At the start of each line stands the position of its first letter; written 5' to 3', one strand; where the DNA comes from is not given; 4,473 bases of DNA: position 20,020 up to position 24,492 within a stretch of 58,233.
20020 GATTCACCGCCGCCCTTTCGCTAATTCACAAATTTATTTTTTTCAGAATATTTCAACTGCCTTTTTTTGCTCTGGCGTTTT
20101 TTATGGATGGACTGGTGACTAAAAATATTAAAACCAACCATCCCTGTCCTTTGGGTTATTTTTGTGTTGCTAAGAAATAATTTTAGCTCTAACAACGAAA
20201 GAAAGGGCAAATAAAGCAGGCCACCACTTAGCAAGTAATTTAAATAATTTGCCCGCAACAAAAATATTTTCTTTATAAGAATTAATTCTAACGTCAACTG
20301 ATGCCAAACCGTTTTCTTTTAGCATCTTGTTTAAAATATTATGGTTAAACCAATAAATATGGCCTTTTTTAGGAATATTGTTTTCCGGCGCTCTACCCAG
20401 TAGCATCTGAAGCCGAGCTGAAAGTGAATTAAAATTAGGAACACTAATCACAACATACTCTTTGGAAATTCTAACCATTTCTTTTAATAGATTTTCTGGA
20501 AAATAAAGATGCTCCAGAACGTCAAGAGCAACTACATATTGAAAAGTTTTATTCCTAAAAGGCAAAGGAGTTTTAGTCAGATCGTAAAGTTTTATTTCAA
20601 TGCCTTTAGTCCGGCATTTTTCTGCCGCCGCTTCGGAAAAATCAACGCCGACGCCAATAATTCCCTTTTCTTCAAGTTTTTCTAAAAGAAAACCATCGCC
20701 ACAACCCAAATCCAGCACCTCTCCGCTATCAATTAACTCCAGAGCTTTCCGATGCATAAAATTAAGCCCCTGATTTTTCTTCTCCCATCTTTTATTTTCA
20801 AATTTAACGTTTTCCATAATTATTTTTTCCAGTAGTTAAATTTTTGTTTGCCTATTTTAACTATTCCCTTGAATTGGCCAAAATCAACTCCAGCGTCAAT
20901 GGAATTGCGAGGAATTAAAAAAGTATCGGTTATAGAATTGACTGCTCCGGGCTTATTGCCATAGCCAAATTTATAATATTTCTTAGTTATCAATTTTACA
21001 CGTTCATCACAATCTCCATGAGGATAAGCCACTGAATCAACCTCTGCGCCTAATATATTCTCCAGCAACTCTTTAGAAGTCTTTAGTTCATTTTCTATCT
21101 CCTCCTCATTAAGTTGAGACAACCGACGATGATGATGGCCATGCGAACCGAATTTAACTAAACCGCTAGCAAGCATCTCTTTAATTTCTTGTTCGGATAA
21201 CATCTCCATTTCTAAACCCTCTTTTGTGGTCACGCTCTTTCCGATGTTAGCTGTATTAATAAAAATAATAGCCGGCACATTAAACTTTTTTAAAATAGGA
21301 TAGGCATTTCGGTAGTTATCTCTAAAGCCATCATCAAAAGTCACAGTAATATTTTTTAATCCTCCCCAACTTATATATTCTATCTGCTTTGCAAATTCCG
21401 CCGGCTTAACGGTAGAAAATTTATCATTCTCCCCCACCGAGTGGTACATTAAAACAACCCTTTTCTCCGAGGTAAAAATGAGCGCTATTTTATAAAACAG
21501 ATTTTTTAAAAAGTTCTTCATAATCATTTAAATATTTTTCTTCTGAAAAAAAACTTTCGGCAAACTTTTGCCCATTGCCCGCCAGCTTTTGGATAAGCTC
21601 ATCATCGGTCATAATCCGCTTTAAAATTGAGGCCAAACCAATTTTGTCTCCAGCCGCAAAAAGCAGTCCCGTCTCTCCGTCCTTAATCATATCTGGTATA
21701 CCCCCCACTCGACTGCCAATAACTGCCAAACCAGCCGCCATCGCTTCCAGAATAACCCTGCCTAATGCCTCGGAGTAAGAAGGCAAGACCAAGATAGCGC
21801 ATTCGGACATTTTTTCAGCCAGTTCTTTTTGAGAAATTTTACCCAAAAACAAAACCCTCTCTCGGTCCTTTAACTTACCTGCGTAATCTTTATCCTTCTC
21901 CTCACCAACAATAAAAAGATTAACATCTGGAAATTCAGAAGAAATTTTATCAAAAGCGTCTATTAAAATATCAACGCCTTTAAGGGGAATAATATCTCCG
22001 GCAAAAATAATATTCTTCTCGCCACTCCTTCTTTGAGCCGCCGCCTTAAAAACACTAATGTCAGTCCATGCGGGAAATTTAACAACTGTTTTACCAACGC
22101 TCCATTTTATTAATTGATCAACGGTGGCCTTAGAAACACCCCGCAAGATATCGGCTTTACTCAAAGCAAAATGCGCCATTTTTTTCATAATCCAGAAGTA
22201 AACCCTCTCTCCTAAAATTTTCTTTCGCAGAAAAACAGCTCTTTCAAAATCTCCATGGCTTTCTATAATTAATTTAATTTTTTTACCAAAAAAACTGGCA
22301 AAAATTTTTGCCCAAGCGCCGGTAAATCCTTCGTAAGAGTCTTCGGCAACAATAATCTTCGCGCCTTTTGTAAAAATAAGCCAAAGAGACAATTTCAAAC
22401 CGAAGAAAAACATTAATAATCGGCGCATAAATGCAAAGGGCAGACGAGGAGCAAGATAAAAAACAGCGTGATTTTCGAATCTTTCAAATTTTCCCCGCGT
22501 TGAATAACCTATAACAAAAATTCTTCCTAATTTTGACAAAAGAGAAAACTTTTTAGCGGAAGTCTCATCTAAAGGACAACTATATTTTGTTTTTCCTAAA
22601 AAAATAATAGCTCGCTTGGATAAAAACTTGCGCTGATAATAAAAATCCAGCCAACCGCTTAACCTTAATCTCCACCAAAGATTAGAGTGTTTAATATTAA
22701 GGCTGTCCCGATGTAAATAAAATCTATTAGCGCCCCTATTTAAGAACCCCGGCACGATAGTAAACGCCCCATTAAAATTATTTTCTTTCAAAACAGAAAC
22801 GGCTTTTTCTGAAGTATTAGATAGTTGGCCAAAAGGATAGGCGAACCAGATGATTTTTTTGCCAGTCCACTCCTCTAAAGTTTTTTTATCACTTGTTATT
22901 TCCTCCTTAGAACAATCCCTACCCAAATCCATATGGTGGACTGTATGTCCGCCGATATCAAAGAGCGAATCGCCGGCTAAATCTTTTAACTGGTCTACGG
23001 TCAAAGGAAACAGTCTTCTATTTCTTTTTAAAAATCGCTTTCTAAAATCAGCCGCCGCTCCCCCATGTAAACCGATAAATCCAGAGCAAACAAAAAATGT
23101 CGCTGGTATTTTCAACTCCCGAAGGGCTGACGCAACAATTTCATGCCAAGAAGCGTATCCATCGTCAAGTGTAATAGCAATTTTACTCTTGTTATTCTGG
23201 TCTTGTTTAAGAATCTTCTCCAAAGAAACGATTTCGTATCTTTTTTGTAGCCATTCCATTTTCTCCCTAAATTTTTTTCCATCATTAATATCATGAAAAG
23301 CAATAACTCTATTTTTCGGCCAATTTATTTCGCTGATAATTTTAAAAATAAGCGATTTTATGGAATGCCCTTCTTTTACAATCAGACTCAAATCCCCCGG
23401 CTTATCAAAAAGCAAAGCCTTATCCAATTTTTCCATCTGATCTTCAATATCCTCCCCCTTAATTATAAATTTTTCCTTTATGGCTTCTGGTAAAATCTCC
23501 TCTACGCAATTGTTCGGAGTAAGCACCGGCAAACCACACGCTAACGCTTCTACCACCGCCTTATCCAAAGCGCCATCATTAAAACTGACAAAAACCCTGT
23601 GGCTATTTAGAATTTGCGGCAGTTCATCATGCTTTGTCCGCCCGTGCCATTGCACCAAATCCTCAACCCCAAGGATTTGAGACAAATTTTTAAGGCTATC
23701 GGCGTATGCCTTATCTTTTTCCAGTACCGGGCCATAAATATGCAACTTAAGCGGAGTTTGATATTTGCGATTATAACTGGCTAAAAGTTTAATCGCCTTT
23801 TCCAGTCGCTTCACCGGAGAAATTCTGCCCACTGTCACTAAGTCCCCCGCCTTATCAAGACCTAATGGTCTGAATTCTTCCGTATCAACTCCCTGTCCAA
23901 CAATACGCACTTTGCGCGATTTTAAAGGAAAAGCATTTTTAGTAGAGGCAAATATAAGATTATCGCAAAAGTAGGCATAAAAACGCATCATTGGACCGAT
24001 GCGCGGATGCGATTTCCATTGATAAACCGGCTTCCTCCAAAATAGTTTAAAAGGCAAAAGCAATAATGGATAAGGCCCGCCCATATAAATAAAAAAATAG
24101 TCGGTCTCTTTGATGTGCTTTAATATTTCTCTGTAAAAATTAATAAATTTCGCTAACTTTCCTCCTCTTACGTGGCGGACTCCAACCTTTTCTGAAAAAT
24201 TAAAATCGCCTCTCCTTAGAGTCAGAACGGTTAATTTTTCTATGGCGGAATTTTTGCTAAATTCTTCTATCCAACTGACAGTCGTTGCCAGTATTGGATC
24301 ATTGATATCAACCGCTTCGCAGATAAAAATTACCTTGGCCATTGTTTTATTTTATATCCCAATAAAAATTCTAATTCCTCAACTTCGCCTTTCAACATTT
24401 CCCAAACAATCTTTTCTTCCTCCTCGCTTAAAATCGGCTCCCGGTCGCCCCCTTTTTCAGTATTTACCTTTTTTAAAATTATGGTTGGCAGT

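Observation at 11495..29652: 18-kb glycan-assembly island with an unusually rich decoration toolkit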

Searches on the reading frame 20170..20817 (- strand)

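Call 3: search_protein_families(library=pfam, proteins=[window:20170-20817:-], max_evalue=0.01)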
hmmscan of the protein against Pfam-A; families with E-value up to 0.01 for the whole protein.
window:20170-20817:- (215 aa): 7 families
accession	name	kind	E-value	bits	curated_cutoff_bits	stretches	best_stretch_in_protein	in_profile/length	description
PF07021.18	MetW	-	1.5e-23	83.9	21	1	24-158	6-139/193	Methionine biosynthesis protein MetW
PF13489.12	Methyltransf_23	-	6.3e-18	65.5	27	1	24-174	16-162/164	Methyltransferase domain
PF08241.18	Methyltransf_11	-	6e-14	52.9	21.2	1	35-119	1-88/95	Methyltransferase domain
PF13649.12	Methyltransf_25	-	1e-12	49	27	1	34-119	1-94/97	Methyltransferase domain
PF13847.12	Methyltransf_31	-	2.3e-10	40.8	27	1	32-156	5-139/145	Methyltransferase domain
PF08242.18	Methyltransf_12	-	2e-09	38.5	30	1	35-116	1-90/98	Methyltransferase domain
PF03291.22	mRNA_G-N7_MeTrfase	-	0.0018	17.9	26.6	1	25-71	56-103/315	mRNA (guanine-N(7))-methyltransferase domain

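Call 50: search_protein_families(library=ncbifam, proteins=[window:20170-20817:-], max_evalue=0.001)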
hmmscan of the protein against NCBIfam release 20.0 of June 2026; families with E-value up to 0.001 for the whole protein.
window:20170-20817:- (215 aa): 15 families
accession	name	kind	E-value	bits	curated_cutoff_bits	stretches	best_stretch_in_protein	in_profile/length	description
TIGR02081.1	metW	equivalog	1.6e-23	83.3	189.5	1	27-158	9-139/194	methionine biosynthesis protein MetW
TIGR01983.1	UbiG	equivalog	2.6e-12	46.5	102.95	1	20-181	45-210/228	bifunctional 2-polyprenyl-6-hydroxyphenol methylase/3-demethylubiquinol 3-O-methyltransferase UbiG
NF045667.1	MTase_DVU1556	equivalog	8.7e-12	44.9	155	1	30-119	22-112/213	DVU_1556 family methyltransferase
NF041255.1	mycofact_MftM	equivalog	4.4e-11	42.6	200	1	18-127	127-242/289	mycofactocin oligosaccharide methyltransferase MftM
TIGR02021.1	BchM-ChlM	equivalog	2.3e-10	40.2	158.9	1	15-172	34-199/218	magnesium protoporphyrin IX methyltransferase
NF001241.0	PRK00216.1-2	equivalog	2.8e-06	27.1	327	1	23-132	44-153/231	demethylmenaquinone methyltransferase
TIGR02072.1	BioC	equivalog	1.7e-05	24.8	184.95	1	29-124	33-132/244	malonyl-ACP O-methyltransferase BioC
NF011527.0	PRK14968.1-1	equivalog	3.3e-05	23.7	242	1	29-96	32-98/192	putative methyltransferase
NF004452.0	PRK05785.1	equivalog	5.1e-05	22.9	207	1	31-137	52-157/228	hypothetical protein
NF043040.1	corrin_prot_MT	hypoth_equivalog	5.1e-05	22.8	180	1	30-101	41-120/216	corrinoid protein-associated methyltransferase CpaM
TIGR01934.1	MenG_MenH_UbiE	subfamily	0.00014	21.3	158.35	1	30-129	39-144/223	ubiquinone/menaquinone biosynthesis methyltransferase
NF001244.0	PRK00216.1-5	equivalog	0.00019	20.8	216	1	26-130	44-157/236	bifunctional demethylmenaquinone methyltransferase/2-methoxy-6-polyprenyl-1,4-benzoquinol methylase UbiE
NF008686.0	PRK11705.1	equivalog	0.00031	19.9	400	1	17-104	155-241/383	cyclopropane fatty acyl phospholipid synthase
TIGR00537.1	hemK_rel_arch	hypoth_equivalog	0.00088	19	87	0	21-71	10-60/179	HemK2/MTQ2 family protein methyltransferase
NF001243.0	PRK00216.1-4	equivalog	0.00096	18.5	235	0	25-120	42-145/237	demethylmenaquinone methyltransferase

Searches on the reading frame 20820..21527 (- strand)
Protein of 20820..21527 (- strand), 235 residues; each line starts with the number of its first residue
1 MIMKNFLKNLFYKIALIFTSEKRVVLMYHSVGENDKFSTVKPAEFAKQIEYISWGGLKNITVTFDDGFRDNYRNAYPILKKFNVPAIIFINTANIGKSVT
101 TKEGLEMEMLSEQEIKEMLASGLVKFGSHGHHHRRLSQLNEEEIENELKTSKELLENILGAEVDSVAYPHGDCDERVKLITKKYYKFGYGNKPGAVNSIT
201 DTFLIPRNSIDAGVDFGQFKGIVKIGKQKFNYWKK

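Call 3: search_protein_families(library=pfam, proteins=[window:20820-21527:-], max_evalue=0.01)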
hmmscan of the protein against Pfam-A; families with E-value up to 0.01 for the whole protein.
window:20820-21527:- (235 aa): 1 family
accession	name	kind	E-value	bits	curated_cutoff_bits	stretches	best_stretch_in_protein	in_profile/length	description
PF01522.26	Polysacc_deac_1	-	7.3e-27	94.2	23.1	1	58-183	7-118/124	Polysaccharide deacetylase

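Call 50: search_protein_families(library=ncbifam, proteins=[window:20820-21527:-], max_evalue=0.001)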
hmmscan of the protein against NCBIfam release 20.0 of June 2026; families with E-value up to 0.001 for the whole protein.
window:20820-21527:- (235 aa): 11 families
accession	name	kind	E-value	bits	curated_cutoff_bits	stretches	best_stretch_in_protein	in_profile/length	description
TIGR03933.1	PIA_icaB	equivalog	2.9e-20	72.8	248.35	1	58-210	72-229/245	intercellular adhesin biosynthesis polysaccharide N-deacetylase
TIGR03938.2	deacetyl_PgaB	equivalog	1.5e-17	63.2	321.9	1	58-132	64-144/621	poly-beta-1,6-N-acetyl-D-glucosamine N-deacetylase PgaB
TIGR02764.1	spore_ybaN_pdaB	equivalog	3.2e-09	36.8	237.4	1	58-182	6-117/191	polysaccharide deacetylase family sporulation protein PdaB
TIGR02884.1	spore_pdaA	equivalog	1.1e-08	35.1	298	1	51-183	30-150/224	delta-lactam-biosynthetic de-N-acetylase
NF011176.0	PRK14581.1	equivalog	1.7e-06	26.5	1091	1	58-133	107-188/673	poly-beta-1,6-N-acetyl-D-glucosamine N-deacetylase PgaB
NF011177.0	PRK14582.1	equivalog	2.2e-06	26.2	923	1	58-134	107-189/671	poly-beta-1,6-N-acetyl-D-glucosamine N-deacetylase PgaB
TIGR03006.1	pepcterm_polyde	equivalog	9e-06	25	276.2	1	116-166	67-116/272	XrtA system polysaccharide deacetylase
NF045821.1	PgAcgDacpgdA1_Bac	equivalog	0.00012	21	400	1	59-183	89-201/282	peptidoglycan-N-acetylglucosamine deacetylase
TIGR02873.1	spore_ylxY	hypoth_equivalog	0.00015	21.1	391.5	1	76-177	104-191/268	probable sporulation protein, polysaccharide deacetylase family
NF045820.1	PgAcgDacpgdA_Strep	equivalog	0.00027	19.9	800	1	58-173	268-370/463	peptidoglycan-N-acetylglucosamine deacetylase PgdA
NF050820.1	PolSacchBiosHfsH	equivalog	0.00036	20.3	400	1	97-209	68-179/249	oligosaccharide deacetylase HfsH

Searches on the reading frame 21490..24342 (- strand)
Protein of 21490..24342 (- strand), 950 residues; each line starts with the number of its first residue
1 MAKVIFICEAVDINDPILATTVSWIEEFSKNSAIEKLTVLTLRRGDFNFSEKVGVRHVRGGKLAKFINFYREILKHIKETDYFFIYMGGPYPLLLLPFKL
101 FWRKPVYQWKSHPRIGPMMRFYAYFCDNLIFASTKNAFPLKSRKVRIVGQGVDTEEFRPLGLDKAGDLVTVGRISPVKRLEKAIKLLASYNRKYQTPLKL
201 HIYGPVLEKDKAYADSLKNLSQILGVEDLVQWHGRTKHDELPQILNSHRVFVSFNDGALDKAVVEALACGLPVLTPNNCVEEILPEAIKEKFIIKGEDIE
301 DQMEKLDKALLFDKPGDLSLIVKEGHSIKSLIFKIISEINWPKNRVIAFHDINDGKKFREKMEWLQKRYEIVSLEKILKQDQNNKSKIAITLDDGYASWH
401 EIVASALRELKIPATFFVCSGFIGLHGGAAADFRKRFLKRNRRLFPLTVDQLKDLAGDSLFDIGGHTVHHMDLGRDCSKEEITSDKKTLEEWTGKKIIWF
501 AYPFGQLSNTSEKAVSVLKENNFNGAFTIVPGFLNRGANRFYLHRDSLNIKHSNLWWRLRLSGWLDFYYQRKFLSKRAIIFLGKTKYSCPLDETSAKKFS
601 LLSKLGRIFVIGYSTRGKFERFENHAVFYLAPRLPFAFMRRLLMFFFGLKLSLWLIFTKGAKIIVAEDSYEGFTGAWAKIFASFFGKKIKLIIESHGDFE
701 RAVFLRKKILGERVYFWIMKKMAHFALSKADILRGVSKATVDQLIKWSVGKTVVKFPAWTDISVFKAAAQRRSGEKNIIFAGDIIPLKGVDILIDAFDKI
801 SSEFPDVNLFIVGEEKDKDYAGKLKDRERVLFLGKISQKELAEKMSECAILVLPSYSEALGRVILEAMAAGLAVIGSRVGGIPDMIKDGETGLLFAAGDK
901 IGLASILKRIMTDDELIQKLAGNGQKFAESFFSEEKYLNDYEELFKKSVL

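Call 4: search_protein_families(library=pfam, proteins=[window:21490-24342:-], max_evalue=0.01)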
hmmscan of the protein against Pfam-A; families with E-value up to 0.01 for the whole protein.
window:21490-24342:- (950 aa): 7 families
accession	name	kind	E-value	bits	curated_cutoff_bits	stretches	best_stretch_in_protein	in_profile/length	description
PF00534.26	Glycos_transf_1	-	1.9e-57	194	26.4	2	767-926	7-171/172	Glycosyl transferases group 1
PF13692.12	Glyco_trans_1_4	-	8.6e-47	159.4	27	2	776-913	2-142/142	Glycosyl transferases group 1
PF01522.26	Polysacc_deac_1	-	2.7e-18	66.6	23.1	1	382-516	3-117/124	Polysaccharide deacetylase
PF13524.12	Glyco_trans_1_2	-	1.2e-13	51.7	25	2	798-929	7-130/144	Glycosyl transferase-like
PF20706.3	GT4-conflict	-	1.7e-10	40.9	26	1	752-888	173-322/385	Family 4 Glycosyltransferase in conflict systems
PF13439.12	Glyco_transf_4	-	1.8e-07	31.8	28.5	1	610-750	24-155/170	Glycosyltransferase Family 4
PF22772.2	WsaF_C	-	0.008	16.5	27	0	792-878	22-105/133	WsaF, C-terminal domain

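Call 15: find_encoding_contigs(protein=window:21490-24342:-, flank=10000, max_places=6)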
Protein window:21490-24342:- (950 aa): no gene with exactly this product is on record in the collection.

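Call 16: find_related_loci(query=window:21490-24342:-, collection=genome_contigs, flank=10000)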
Query window:21490-24342:- (950 aa) in genome_contigs; peptide patterns used: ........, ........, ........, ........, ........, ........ (x = any residue, [..] = any of these).
16 stretches matched a pattern, but none encodes a relative of the query by tblastn (E <= 1e-3).

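Call 17: find_homologous_proteins(query=window:21490-24342:-, region=1-950)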
Query window:21490-24342:-, residues 1-950 (950 aa): 36 proteins with E <= 0.001 among 8000 candidates.
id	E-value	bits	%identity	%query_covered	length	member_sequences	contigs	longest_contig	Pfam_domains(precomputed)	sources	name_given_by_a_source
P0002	0.0e+0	2159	100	100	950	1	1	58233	PF00534.27,PF01522.27,PF13524.13,PF13439.13,PF20706.4,PF13692.13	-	-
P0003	1.9e-285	968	48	99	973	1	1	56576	PF00534.27,PF01522.27,PF13579.13,PF13524.13,PF13439.13,PF20706.4,PF13692.13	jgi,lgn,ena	-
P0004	1.4e-44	171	30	30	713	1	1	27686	PF00534.27,PF13579.13,PF13524.13,PF13439.13,PF20706.4,PF13692.13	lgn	-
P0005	2.7e-42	163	28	35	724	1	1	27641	PF00534.27,PF13477.13,PF13579.13,PF13524.13,PF13439.13,PF20706.4,PF13692.13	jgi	jgi:glycosyltransferase involved in cell wall biosynthesis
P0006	5.2e-33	133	30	35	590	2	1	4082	PF13847.13,PF13489.13,PF00534.27,PF13649.13,PF13524.13,PF01209.25,PF08241.19,PF08242.19,PF20706.4,PF13692.13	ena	-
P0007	3.2e-32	130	28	35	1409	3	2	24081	PF00534.27,PF13579.13,PF16889.12,PF13524.13,PF13439.13,PF20706.4,PF13692.13,PF07940.19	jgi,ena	-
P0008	2.7e-31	127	33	23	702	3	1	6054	PF00534.27,PF13579.13,PF13524.13,PF13439.13,PF20706.4,PF13692.13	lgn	-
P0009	2.2e-29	121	31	33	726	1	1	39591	PF00534.27,PF01522.27,PF13579.13,PF13524.13,PF13439.13,PF20706.4,PF13692.13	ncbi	-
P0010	7.7e-27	112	32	20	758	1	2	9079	PF00534.27,PF13477.13,PF13579.13,PF13524.13,PF13439.13,PF20706.4,PF13692.13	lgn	-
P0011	4.6e-25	106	33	18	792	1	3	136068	PF00534.27,PF13477.13,PF13579.13,PF13524.13,PF13439.13,PF20706.4,PF13692.13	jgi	-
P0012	1.2e-24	105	31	18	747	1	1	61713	PF00534.27,PF13477.13,PF13579.13,PF13524.13,PF13439.13,PF20706.4,PF13692.13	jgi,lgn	-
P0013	4.1e-24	103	27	29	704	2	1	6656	PF00534.27,PF13579.13,PF13524.13,PF13439.13,PF20706.4,PF13692.13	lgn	-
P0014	5.7e-24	103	24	29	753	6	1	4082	PF00534.27,PF13477.13,PF13579.13,PF13524.13,PF13439.13,PF20706.4,PF13692.13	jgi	-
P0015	1.9e-19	88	31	22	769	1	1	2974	PF00534.27,PF13579.13,PF13524.13,PF13439.13,PF20706.4,PF13692.13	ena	-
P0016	2.5e-18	84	26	31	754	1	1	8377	PF00534.27,PF13477.13,PF13579.13,PF02350.26,PF13524.13,PF13439.13,PF20706.4,PF13692.13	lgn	-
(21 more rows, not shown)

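Call 18: find_encoding_contigs(protein=P0003, flank=10000, max_places=4)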
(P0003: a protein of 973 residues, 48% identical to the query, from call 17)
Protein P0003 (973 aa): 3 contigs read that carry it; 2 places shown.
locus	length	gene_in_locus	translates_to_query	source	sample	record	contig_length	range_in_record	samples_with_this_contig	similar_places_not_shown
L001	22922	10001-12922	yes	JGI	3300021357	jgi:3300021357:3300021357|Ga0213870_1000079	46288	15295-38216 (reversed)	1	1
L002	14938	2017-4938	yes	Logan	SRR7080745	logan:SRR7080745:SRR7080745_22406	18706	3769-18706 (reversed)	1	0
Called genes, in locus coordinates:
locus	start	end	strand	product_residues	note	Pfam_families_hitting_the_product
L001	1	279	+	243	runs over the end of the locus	-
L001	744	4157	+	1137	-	-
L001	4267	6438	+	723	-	PF04932:Wzy_C, PF13432:TPR_16 (faint), PF14559:TPR_19 (faint), PF13181:TPR_8 (faint), PF13414:TPR_11 (faint)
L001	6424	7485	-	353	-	PF13477:Glyco_trans_4_2, PF13439:Glyco_transf_4, PF13579:Glyco_trans_4_4, PF13692:Glyco_trans_1_4, PF00534:Glycos_transf_1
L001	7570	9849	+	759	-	PF13439:Glyco_transf_4, PF13579:Glyco_trans_4_4, PF00534:Glycos_transf_1, PF20706:GT4-conflict, PF13692:Glyco_trans_1_4, PF13524:Glyco_trans_1_2, PF13439:Glyco_transf_4, PF13579:Glyco_trans_4_4, +3 more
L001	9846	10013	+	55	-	-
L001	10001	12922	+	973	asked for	PF00534:Glycos_transf_1, PF13524:Glyco_trans_1_2 (weak), PF13692:Glyco_trans_1_4, PF01522:Polysacc_deac_1, PF20706:GT4-conflict, PF00534:Glycos_transf_1, PF13524:Glyco_trans_1_2 (weak), PF13692:Glyco_trans_1_4, +2 more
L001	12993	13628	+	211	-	PF01522:Polysacc_deac_1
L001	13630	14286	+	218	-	PF13489:Methyltransf_23, PF07021:MetW, PF13649:Methyltransf_25, PF13847:Methyltransf_31, PF08241:Methyltransf_11, PF08242:Methyltransf_12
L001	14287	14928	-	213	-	PF08241:Methyltransf_11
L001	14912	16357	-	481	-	PF00294:PfkB, PF08543:Phos_pyr_kin (weak), PF01467:CTP_transf_like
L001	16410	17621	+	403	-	PF01943:Polysacc_synt, PF13440:Polysacc_synt_3 (weak)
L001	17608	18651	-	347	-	PF01075:Glyco_transf_9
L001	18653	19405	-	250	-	PF13489:Methyltransf_23, PF13847:Methyltransf_31, PF08241:Methyltransf_11, PF08242:Methyltransf_12, PF13649:Methyltransf_25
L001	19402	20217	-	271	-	PF00685:Sulfotransfer_1 (weak), PF13469:Sulfotransfer_3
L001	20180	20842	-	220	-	PF13578:Methyltransf_24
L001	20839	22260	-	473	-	PF01943:Polysacc_synt, PF13440:Polysacc_synt_3, PF03023:MurJ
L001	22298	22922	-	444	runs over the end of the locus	PF02397:Bac_transf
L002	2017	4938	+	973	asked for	PF00534:Glycos_transf_1, PF13524:Glyco_trans_1_2 (weak), PF13692:Glyco_trans_1_4, PF01522:Polysacc_deac_1, PF20706:GT4-conflict, PF00534:Glycos_transf_1, PF13524:Glyco_trans_1_2 (weak), PF13692:Glyco_trans_1_4, +2 more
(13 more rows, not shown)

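Call 22: find_encoding_contigs(protein=L001:744-4157:+, flank=10000, max_places=4)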
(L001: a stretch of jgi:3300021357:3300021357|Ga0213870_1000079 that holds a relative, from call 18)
Protein L001:744-4157:+ (1137 aa): 3 contigs read that carry it; 3 places shown.
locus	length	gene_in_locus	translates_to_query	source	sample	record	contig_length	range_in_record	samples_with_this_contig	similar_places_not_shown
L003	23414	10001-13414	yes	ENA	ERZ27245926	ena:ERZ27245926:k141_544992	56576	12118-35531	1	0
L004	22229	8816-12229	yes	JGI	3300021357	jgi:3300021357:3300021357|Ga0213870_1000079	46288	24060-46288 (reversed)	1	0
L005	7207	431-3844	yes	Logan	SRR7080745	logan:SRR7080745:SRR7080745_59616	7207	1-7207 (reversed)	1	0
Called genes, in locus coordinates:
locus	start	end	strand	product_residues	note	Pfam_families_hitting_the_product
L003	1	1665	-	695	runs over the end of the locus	PF17854:FtsK_alpha, PF01580:FtsK_SpoIIIE, PF01935:DUF87 (faint), PF09397:FtsK_gamma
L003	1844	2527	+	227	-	-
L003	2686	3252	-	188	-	PF13482:RNase_H_2 (weak)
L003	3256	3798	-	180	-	PF04308:RNaseH_like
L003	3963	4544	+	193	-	-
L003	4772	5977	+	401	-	PF00266:Aminotran_5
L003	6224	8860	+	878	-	PF02861:Clp_N, PF13191:AAA_16 (weak), PF23569:NBD_SMAX1, PF00004:AAA, PF17871:AAA_lid_9, PF07724:AAA_2, PF07728:AAA_5, PF10431:ClpB_D2-small, +7 more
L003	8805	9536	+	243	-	-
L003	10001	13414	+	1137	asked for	-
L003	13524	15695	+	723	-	PF04932:Wzy_C, PF13432:TPR_16 (faint), PF14559:TPR_19 (faint), PF13181:TPR_8 (faint), PF13414:TPR_11 (faint)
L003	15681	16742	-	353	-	PF13477:Glyco_trans_4_2, PF13439:Glyco_transf_4, PF13579:Glyco_trans_4_4, PF13692:Glyco_trans_1_4, PF00534:Glycos_transf_1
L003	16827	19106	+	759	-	PF13439:Glyco_transf_4, PF13579:Glyco_trans_4_4, PF00534:Glycos_transf_1, PF20706:GT4-conflict, PF13692:Glyco_trans_1_4, PF13524:Glyco_trans_1_2, PF13439:Glyco_transf_4, PF13579:Glyco_trans_4_4, +3 more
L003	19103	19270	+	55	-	-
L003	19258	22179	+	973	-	PF00534:Glycos_transf_1, PF13524:Glyco_trans_1_2 (weak), PF13692:Glyco_trans_1_4, PF01522:Polysacc_deac_1, PF20706:GT4-conflict, PF00534:Glycos_transf_1, PF13524:Glyco_trans_1_2 (weak), PF13692:Glyco_trans_1_4, +2 more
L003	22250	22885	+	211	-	PF01522:Polysacc_deac_1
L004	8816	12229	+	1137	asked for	-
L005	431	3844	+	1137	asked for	-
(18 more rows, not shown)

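Call 50: search_protein_families(library=ncbifam, proteins=[window:21490-24342:-], max_evalue=0.001)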
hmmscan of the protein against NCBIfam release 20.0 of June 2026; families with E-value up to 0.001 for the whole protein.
window:21490-24342:- (950 aa): 44 families (the best 25 are shown)
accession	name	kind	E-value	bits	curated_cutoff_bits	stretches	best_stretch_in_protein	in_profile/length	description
NF041876.1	EPS_EpsE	equivalog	2.7e-38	132.2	400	2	770-934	209-382/389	exopolysaccharide biosynthesis GT4 family glycosyltransferase EpsE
TIGR03088.1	stp2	hypoth_equivalog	6.7e-33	114.2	409.05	2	778-948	197-373/374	TIGR03088 family PEP-CTERM/XrtA system glycosyltransferase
TIGR03999.1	thiol_BshA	equivalog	9.3e-33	113.6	273.7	1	719-947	134-372/375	N-acetyl-alpha-D-glucosaminyl L-malate synthase BshA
TIGR03449.1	mycothiol_MshA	equivalog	8.4e-31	107.3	462.5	2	775-933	220-389/406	D-inositol-3-phosphate glycosyltransferase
NF038229.1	Glyco4_Geo_Pelo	equivalog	2.5e-30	105.7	400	2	770-947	156-335/338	GPMC system family 4 glycosyltransferase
NF038255.1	exopoly_VpsD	equivalog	1.3e-25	90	300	2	725-947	152-378/381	VpsD family glycosyltransferase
NF038011.1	PelF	equivalog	5.8e-25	88.3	100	2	755-945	284-489/489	GT4 family glycosyltransferase PelF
NF046085.1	XrtY_assoc_Gly1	equivalog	3.5e-24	85.4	400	2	738-947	172-383/387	XrtY-associated glycosyltransferase XYAG1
TIGR02149.1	glgA_Coryne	subfamily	7.4e-24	84.6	302.4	1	731-946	158-388/391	glycogen synthase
TIGR04063.1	stp3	hypoth_equivalog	1.8e-23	83.1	442.05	1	773-946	211-393/397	TIGR04063 family PEP-CTERM/XrtA system glycosyltransferase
TIGR04157.1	glyco_rSAM_CFB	subfamily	2.2e-20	73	400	1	773-900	225-353/406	TIGR04157 family glycosyltransferase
NF041010.1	glycosy_Agl16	equivalog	4.9e-20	71.7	575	2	727-929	131-333/352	glycosylation protein Agl16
NF007396.0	PRK09922.1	equivalog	3.4e-19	68.9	385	2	728-944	134-354/361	lipopolysaccharide 1,6-galactosyltransferase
NF047684.1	TeichurnBiosyTuaC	equivalog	1.5e-17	63.6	550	1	773-920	217-361/391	teichuronic acid biosynthesis protein TuaC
TIGR04348.1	TIGR04348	equivalog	2.1e-17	63.1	300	1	725-934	91-298/310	selenoneine biosynthesis selenosugar synthase SenB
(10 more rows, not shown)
